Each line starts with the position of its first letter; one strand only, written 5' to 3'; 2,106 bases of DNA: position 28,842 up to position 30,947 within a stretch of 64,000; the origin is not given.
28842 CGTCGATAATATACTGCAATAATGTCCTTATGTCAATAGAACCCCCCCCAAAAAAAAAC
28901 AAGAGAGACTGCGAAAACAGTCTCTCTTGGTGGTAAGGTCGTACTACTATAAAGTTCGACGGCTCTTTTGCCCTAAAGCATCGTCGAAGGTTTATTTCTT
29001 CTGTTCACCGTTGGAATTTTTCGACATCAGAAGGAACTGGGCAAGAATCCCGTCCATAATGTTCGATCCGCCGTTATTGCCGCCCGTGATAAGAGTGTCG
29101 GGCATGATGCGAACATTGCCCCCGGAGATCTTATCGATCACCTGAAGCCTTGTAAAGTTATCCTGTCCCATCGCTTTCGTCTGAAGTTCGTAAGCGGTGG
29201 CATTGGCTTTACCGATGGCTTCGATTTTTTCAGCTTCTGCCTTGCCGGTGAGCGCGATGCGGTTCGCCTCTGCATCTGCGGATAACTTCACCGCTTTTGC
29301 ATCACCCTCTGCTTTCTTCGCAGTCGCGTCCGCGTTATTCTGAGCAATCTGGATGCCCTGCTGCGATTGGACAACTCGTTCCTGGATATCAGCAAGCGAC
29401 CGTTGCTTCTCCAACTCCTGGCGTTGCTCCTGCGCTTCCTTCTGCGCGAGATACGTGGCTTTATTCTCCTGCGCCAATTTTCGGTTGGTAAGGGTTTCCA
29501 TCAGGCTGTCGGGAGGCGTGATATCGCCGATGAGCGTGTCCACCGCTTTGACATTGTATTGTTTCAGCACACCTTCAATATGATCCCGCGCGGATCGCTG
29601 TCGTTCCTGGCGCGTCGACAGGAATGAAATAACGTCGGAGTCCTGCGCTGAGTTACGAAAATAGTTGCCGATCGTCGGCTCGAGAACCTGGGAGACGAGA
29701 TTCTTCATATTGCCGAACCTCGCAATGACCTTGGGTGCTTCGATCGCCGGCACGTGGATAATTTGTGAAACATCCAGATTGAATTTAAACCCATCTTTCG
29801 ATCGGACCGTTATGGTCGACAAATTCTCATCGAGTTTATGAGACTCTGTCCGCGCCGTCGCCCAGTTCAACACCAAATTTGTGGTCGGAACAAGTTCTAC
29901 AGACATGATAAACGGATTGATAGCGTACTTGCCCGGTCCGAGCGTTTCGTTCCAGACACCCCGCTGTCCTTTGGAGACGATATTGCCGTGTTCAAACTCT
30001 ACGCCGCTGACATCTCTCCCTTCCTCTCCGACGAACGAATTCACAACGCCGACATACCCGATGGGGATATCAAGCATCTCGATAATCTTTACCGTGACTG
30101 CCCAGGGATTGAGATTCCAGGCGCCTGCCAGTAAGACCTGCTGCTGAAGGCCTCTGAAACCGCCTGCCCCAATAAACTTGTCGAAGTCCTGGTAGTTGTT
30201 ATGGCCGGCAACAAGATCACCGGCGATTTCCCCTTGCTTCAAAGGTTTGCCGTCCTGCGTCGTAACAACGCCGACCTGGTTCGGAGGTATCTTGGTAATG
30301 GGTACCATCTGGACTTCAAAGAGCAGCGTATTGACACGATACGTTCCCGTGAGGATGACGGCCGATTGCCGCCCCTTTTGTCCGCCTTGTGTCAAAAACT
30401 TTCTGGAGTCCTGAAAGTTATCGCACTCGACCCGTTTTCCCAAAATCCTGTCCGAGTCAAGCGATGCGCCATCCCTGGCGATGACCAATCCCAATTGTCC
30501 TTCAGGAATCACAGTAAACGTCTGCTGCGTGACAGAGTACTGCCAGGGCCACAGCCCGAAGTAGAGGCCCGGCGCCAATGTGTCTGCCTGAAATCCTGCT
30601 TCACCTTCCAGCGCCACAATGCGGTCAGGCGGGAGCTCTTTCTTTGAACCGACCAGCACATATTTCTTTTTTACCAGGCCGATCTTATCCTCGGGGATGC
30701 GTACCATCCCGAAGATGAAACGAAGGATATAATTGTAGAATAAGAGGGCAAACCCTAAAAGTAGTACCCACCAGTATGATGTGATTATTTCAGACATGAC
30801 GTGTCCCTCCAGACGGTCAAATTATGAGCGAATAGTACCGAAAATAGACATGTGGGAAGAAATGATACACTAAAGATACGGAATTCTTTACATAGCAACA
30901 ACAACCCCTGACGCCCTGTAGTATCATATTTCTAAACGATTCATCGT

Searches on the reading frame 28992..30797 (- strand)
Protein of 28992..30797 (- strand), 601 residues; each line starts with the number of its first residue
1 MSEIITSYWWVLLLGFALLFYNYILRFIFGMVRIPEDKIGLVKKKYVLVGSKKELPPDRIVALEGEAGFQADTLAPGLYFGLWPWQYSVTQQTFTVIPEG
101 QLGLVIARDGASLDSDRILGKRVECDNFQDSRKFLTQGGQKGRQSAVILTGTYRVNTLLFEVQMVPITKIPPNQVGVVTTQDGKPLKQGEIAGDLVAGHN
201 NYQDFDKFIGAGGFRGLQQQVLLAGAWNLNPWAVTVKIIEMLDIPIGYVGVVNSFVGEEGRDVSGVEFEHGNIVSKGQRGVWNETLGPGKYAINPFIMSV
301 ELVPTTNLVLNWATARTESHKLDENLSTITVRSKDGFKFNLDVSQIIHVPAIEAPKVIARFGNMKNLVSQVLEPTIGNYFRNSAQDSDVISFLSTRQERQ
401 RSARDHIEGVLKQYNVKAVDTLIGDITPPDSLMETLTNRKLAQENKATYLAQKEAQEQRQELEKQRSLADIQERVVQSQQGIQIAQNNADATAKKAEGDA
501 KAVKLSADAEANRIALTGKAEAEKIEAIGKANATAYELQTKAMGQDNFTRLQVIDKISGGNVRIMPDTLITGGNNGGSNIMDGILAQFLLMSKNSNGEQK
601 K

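Call 38: search_protein_families(library=pfam, proteins=[window:28992-30797:-], max_evalue=0.00001)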
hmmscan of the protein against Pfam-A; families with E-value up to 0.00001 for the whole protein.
window:28992-30797:- (601 aa): 1 family
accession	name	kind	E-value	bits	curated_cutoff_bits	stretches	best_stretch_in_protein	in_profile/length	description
PF01145.31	Band_7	-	8.5e-26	91.5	23.6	1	273-458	19-172/176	SPFH domain / Band 7 family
